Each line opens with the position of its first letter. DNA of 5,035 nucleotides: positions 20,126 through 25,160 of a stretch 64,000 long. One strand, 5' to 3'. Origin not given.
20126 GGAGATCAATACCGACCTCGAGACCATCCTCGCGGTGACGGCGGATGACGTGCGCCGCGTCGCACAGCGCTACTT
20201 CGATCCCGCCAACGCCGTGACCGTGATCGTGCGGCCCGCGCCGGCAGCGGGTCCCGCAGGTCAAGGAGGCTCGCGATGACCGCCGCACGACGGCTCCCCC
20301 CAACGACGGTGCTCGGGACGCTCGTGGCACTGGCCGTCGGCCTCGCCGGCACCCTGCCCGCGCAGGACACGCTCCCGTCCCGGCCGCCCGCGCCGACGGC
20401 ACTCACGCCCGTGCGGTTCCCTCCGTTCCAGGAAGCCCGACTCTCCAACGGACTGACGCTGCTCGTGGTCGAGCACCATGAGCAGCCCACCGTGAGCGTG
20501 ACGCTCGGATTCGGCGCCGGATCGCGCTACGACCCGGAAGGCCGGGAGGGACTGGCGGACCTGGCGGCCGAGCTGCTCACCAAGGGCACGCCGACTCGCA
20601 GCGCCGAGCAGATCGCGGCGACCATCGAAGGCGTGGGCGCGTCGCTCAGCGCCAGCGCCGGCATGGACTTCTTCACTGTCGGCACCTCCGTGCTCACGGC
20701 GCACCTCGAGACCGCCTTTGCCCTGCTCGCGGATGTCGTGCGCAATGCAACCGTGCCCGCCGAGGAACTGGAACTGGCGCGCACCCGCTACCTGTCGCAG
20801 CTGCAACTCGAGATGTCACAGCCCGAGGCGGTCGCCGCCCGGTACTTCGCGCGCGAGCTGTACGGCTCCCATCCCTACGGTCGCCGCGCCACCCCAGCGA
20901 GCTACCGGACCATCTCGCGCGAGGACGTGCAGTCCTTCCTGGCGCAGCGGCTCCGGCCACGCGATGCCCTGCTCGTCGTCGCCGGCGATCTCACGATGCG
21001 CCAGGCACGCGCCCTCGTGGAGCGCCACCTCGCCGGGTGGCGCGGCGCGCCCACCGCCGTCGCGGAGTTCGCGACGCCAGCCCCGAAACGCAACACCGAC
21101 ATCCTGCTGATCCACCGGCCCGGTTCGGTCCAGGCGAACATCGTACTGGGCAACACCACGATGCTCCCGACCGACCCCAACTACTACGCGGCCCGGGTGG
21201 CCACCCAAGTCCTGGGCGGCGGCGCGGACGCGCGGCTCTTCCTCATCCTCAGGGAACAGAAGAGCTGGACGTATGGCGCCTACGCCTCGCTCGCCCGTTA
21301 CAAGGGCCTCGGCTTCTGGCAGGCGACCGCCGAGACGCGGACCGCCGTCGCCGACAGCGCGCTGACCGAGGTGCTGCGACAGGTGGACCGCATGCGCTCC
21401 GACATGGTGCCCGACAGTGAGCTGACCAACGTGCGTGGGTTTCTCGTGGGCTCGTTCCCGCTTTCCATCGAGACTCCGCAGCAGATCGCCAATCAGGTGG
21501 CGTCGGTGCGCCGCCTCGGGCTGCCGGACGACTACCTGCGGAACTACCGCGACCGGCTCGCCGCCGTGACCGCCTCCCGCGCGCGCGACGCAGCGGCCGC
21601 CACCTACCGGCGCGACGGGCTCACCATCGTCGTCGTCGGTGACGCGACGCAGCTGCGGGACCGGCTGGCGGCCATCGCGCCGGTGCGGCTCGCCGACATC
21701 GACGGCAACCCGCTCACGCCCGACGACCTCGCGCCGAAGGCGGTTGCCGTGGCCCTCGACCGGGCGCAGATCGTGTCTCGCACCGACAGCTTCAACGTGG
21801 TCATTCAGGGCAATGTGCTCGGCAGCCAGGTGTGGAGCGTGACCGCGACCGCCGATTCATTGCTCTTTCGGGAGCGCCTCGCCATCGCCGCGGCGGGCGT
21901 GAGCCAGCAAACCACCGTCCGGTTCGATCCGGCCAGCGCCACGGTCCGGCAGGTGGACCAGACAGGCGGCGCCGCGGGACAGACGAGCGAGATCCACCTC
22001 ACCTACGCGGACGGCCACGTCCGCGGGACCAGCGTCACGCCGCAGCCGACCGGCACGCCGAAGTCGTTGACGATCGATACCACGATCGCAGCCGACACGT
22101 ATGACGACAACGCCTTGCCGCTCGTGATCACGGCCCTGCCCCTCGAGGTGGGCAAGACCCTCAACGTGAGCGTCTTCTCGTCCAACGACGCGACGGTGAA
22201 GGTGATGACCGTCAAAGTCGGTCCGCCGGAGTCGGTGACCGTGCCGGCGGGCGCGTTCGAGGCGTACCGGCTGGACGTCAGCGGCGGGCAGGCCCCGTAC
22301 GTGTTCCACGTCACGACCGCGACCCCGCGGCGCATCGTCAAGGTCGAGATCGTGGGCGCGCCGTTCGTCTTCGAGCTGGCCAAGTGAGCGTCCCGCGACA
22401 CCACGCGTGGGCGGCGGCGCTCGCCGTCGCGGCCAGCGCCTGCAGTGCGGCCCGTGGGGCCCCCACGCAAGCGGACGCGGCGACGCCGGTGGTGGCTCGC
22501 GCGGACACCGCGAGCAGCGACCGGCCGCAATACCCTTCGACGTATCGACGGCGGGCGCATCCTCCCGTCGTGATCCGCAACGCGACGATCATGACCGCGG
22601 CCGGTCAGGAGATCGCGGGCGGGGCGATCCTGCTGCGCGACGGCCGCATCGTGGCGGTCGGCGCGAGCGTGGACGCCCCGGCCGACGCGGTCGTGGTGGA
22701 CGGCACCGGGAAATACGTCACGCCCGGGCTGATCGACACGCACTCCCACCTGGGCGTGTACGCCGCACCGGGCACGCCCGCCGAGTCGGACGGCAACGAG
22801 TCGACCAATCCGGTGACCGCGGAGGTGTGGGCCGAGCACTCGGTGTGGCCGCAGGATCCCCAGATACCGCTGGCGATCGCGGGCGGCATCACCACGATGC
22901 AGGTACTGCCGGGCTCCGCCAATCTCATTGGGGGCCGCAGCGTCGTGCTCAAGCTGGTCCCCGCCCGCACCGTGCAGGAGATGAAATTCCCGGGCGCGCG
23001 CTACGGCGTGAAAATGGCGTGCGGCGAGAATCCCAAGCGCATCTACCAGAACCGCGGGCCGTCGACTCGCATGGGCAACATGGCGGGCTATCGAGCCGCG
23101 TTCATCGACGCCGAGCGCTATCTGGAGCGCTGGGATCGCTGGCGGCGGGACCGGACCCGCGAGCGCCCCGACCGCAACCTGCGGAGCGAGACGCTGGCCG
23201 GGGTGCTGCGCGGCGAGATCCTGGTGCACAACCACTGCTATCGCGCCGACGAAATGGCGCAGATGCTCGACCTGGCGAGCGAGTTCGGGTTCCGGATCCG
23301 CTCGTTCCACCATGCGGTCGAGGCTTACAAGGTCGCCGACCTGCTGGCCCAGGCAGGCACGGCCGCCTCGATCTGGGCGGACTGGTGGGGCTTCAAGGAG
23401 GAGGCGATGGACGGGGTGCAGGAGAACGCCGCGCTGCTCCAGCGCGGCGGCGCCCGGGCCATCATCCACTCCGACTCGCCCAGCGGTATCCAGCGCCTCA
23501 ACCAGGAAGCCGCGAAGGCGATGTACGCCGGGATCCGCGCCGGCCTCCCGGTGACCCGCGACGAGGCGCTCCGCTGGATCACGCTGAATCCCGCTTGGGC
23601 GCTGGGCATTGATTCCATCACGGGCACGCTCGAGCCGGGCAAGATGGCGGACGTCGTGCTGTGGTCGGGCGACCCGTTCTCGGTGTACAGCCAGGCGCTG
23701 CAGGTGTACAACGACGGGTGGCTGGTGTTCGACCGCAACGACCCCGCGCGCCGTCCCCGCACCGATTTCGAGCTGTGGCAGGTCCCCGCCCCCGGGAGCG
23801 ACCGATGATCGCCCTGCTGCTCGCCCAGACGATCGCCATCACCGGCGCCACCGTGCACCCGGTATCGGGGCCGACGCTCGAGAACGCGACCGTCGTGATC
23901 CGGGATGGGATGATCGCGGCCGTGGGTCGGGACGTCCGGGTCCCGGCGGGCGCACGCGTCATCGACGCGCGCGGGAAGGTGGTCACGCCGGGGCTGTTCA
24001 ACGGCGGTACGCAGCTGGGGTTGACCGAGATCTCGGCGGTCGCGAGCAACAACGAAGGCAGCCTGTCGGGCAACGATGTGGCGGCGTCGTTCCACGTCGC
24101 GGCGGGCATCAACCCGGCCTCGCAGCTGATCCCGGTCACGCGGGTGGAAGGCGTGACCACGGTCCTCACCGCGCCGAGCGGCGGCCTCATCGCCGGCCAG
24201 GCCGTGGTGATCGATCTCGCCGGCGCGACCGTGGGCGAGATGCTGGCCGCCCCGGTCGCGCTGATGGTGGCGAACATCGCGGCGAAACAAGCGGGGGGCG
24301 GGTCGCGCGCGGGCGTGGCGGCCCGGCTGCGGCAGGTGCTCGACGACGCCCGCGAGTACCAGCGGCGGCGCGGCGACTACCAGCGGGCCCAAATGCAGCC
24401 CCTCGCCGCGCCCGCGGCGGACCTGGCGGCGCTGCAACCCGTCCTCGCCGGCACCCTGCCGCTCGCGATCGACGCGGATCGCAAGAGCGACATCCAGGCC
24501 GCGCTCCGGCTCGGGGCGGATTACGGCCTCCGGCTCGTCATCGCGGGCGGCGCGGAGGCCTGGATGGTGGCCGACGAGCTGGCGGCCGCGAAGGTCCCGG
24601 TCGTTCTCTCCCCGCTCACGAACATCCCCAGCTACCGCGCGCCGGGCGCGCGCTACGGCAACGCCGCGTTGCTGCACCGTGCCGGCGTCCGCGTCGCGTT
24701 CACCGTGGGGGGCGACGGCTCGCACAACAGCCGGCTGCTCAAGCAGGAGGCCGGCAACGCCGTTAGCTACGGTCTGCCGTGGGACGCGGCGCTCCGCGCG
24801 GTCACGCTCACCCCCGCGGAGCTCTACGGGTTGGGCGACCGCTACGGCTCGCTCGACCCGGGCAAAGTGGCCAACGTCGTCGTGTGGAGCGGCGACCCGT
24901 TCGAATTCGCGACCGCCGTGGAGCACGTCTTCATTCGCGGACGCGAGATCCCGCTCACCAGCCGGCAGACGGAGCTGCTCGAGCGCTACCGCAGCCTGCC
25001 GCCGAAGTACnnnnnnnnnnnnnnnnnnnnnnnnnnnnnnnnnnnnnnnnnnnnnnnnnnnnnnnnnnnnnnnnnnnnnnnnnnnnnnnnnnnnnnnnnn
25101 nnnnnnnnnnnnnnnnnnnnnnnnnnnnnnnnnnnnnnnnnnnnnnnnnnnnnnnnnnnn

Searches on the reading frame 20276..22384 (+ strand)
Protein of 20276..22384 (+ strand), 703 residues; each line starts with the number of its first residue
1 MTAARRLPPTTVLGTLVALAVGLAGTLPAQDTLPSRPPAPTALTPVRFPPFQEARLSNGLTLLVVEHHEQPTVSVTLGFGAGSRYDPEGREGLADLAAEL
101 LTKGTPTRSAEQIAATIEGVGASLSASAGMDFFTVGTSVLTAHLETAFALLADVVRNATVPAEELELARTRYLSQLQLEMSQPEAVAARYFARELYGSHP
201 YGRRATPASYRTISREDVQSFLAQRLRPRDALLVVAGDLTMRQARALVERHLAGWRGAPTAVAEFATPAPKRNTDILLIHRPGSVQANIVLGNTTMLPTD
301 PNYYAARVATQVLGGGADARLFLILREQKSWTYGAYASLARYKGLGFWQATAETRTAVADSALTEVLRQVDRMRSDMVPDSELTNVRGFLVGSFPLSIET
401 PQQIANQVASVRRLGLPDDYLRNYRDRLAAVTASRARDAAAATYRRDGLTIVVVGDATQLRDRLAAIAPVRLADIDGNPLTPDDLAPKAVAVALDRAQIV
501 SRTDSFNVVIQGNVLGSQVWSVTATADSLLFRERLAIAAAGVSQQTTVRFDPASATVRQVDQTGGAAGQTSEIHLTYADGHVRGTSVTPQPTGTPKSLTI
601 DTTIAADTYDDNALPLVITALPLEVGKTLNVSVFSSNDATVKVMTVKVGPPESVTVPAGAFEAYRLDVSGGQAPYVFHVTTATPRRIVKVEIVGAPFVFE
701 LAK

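Call 17: list_cluster_members(proteins=[window:20276-22384:+, window:18909-20276:+, window:11186-12001:+, window:10641-10949:+, window:22384-23805:+, window:23805-25010:+, window:17106-17990:+, window:61150-62043:+])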
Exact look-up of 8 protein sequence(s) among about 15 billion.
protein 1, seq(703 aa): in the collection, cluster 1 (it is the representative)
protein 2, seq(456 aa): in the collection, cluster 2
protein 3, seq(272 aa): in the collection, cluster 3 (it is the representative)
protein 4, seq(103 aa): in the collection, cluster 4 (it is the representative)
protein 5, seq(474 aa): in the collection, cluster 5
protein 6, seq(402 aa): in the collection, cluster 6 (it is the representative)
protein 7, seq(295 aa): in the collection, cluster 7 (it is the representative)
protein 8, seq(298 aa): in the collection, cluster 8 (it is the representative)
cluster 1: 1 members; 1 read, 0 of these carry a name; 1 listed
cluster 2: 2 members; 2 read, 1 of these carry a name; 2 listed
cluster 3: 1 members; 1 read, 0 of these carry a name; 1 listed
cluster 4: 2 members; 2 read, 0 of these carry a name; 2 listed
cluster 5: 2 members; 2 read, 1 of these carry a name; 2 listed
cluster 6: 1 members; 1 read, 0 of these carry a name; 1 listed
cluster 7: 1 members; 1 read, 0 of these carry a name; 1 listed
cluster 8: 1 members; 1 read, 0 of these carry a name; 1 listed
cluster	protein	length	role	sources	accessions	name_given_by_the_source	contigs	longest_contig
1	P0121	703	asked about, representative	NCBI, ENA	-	-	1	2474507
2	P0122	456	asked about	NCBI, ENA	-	-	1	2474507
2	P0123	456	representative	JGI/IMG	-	predicted Zn-dependent peptidase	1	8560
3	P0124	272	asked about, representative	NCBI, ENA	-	-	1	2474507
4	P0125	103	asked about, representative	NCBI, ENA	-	-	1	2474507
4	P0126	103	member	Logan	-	-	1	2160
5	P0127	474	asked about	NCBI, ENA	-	-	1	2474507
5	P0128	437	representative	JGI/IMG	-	imidazolonepropionase-like amidohydrolase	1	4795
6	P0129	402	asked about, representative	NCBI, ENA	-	-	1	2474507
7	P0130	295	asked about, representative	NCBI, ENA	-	-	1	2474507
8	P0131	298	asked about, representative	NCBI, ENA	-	-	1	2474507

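Call 18: find_encoding_contigs(protein=P0130, flank=10000, max_places=10)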
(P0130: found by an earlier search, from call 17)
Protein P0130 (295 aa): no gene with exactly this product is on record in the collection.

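Call 19: find_encoding_contigs(protein=P0122, flank=10000, max_places=10)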
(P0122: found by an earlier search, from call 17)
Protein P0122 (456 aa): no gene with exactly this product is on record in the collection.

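Call 20: find_encoding_contigs(protein=P0123, flank=10000, max_places=10)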
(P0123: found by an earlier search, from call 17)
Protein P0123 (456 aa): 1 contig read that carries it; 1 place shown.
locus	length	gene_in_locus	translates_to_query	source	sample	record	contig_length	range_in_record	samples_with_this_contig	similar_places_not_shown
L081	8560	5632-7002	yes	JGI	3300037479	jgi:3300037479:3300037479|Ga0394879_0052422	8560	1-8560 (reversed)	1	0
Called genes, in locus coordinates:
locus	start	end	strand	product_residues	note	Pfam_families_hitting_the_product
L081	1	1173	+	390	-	?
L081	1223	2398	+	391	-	PF00108:Thiolase_N, PF02803:Thiolase_C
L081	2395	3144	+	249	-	PF00378:ECH_1, PF16113:ECH_2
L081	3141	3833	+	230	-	PF03009:GDPD, PF13653:GDPD_2 (weak)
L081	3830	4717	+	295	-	PF02737:3HCDH_N, PF03446:NAD_binding_2 (faint), PF00725:3HCDH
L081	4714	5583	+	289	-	PF04909:Amidohydro_2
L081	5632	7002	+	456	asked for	PF00675:Peptidase_M16, PF05193:Peptidase_M16_C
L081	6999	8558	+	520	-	?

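Call 30: search_protein_families(library=ncbifam, proteins=[P0125, P0124])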
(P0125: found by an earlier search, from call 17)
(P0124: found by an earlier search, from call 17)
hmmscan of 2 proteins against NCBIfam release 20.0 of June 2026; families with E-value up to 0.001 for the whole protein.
P0125 (103 aa): 4 families
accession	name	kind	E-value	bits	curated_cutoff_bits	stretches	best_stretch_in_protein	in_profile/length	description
NF041868.1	paad_haloarch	equivalog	7.8e-27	93.9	180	1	4-101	28-125/127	1,2-phenylacetyl-CoA epoxidase subunit PaaD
TIGR02945.1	SUF_assoc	equivalog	6.4e-20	71.4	143.4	1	5-98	4-98/99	SUF system Fe-S cluster assembly protein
TIGR03406.1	FeS_long_SufT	hypoth_equivalog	5.9e-18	65.2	202.6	1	4-92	75-168/174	putative Fe-S cluster assembly protein SufT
TIGR02159.1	PA_CoA_Oxy4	equivalog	1.9e-17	63.9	108.15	1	14-102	1-89/146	1,2-phenylacetyl-CoA epoxidase subunit PaaD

P0124 (272 aa): 2 families
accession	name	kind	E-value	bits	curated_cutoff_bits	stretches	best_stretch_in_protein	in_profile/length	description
TIGR02158.1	PA_CoA_Oxy3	equivalog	8.4e-24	84.7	133.35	1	32-167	2-137/237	1,2-phenylacetyl-CoA epoxidase subunit PaaC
TIGR02156.2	PA_CoA_Oxy1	equivalog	2.4e-09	36.7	280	1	18-234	19-236/289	1,2-phenylacetyl-CoA epoxidase subunit PaaA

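Call 31: find_encoding_contigs(protein=P0121, flank=10000, max_places=5)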
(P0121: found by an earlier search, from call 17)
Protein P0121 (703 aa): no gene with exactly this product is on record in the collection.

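Call 42: search_protein_families(library=pfam, max_evalue=0.01, proteins=[P0130])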
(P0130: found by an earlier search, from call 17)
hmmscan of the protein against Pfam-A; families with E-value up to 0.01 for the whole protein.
P0130 (295 aa): 4 families
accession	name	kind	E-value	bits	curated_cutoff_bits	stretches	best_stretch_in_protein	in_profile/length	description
PF02737.24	3HCDH_N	-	3.3e-61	206.8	22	1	14-192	2-179/180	3-hydroxyacyl-CoA dehydrogenase, NAD binding domain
PF00725.27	3HCDH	-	1e-33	116.2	22.1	1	195-291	1-97/97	3-hydroxyacyl-CoA dehydrogenase, C-terminal domain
PF03446.21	NAD_binding_2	-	5.9e-05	23.6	21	1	14-129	2-95/161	NAD binding domain of 6-phosphogluconate dehydrogenase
PF01210.29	NAD_Gly3P_dh_N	-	0.0068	16.8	23.1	0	14-105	2-83/158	NAD-dependent glycerol-3-phosphate dehydrogenase N-terminus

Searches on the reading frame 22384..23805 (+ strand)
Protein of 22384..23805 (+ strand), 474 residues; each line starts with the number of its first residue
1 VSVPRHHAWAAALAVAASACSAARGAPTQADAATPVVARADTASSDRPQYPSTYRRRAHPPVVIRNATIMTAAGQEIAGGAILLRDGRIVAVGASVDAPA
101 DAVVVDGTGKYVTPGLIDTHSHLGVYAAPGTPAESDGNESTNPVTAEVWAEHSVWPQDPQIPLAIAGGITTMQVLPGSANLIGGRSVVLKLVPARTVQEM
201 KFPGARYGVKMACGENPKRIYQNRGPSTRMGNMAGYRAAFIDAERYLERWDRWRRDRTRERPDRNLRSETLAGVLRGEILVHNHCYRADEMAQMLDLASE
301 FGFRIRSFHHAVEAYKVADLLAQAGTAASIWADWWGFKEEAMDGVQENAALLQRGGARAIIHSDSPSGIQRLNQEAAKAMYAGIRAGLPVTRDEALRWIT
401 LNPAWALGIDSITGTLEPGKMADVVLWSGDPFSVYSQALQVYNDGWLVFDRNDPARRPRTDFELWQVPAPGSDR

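Call 30: search_protein_families(library=ncbifam, proteins=[P0125, P0124])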
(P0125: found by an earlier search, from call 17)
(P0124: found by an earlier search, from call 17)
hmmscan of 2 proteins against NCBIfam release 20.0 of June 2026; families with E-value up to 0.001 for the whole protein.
P0125 (103 aa): 4 families
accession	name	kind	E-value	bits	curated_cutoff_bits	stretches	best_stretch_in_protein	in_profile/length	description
NF041868.1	paad_haloarch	equivalog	7.8e-27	93.9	180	1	4-101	28-125/127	1,2-phenylacetyl-CoA epoxidase subunit PaaD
TIGR02945.1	SUF_assoc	equivalog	6.4e-20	71.4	143.4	1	5-98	4-98/99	SUF system Fe-S cluster assembly protein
TIGR03406.1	FeS_long_SufT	hypoth_equivalog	5.9e-18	65.2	202.6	1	4-92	75-168/174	putative Fe-S cluster assembly protein SufT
TIGR02159.1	PA_CoA_Oxy4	equivalog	1.9e-17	63.9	108.15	1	14-102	1-89/146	1,2-phenylacetyl-CoA epoxidase subunit PaaD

P0124 (272 aa): 2 families
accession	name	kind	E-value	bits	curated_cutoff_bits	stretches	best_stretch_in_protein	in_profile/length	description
TIGR02158.1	PA_CoA_Oxy3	equivalog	8.4e-24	84.7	133.35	1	32-167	2-137/237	1,2-phenylacetyl-CoA epoxidase subunit PaaC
TIGR02156.2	PA_CoA_Oxy1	equivalog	2.4e-09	36.7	280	1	18-234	19-236/289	1,2-phenylacetyl-CoA epoxidase subunit PaaA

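Call 42: search_protein_families(library=pfam, max_evalue=0.01, proteins=[P0130])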
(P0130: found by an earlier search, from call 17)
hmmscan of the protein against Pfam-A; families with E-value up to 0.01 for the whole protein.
P0130 (295 aa): 4 families
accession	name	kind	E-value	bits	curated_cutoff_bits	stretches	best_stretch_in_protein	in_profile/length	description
PF02737.24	3HCDH_N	-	3.3e-61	206.8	22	1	14-192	2-179/180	3-hydroxyacyl-CoA dehydrogenase, NAD binding domain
PF00725.27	3HCDH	-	1e-33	116.2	22.1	1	195-291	1-97/97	3-hydroxyacyl-CoA dehydrogenase, C-terminal domain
PF03446.21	NAD_binding_2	-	5.9e-05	23.6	21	1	14-129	2-95/161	NAD binding domain of 6-phosphogluconate dehydrogenase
PF01210.29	NAD_Gly3P_dh_N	-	0.0068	16.8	23.1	0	14-105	2-83/158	NAD-dependent glycerol-3-phosphate dehydrogenase N-terminus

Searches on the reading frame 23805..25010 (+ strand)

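Call 30: search_protein_families(library=ncbifam, proteins=[P0125, P0124])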
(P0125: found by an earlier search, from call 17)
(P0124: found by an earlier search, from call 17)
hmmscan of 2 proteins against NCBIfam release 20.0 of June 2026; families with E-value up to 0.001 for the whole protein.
P0125 (103 aa): 4 families
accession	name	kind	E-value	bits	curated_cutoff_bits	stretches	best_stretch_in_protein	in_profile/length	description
NF041868.1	paad_haloarch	equivalog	7.8e-27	93.9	180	1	4-101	28-125/127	1,2-phenylacetyl-CoA epoxidase subunit PaaD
TIGR02945.1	SUF_assoc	equivalog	6.4e-20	71.4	143.4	1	5-98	4-98/99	SUF system Fe-S cluster assembly protein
TIGR03406.1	FeS_long_SufT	hypoth_equivalog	5.9e-18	65.2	202.6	1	4-92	75-168/174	putative Fe-S cluster assembly protein SufT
TIGR02159.1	PA_CoA_Oxy4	equivalog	1.9e-17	63.9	108.15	1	14-102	1-89/146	1,2-phenylacetyl-CoA epoxidase subunit PaaD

P0124 (272 aa): 2 families
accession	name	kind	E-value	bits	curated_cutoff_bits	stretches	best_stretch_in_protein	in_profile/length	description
TIGR02158.1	PA_CoA_Oxy3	equivalog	8.4e-24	84.7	133.35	1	32-167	2-137/237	1,2-phenylacetyl-CoA epoxidase subunit PaaC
TIGR02156.2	PA_CoA_Oxy1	equivalog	2.4e-09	36.7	280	1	18-234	19-236/289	1,2-phenylacetyl-CoA epoxidase subunit PaaA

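Call 42: search_protein_families(library=pfam, max_evalue=0.01, proteins=[P0130])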
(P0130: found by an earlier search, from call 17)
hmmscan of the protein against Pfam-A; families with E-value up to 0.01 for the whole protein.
P0130 (295 aa): 4 families
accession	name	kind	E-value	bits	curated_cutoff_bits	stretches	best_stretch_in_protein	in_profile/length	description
PF02737.24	3HCDH_N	-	3.3e-61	206.8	22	1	14-192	2-179/180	3-hydroxyacyl-CoA dehydrogenase, NAD binding domain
PF00725.27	3HCDH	-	1e-33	116.2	22.1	1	195-291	1-97/97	3-hydroxyacyl-CoA dehydrogenase, C-terminal domain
PF03446.21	NAD_binding_2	-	5.9e-05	23.6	21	1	14-129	2-95/161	NAD binding domain of 6-phosphogluconate dehydrogenase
PF01210.29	NAD_Gly3P_dh_N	-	0.0068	16.8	23.1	0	14-105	2-83/158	NAD-dependent glycerol-3-phosphate dehydrogenase N-terminus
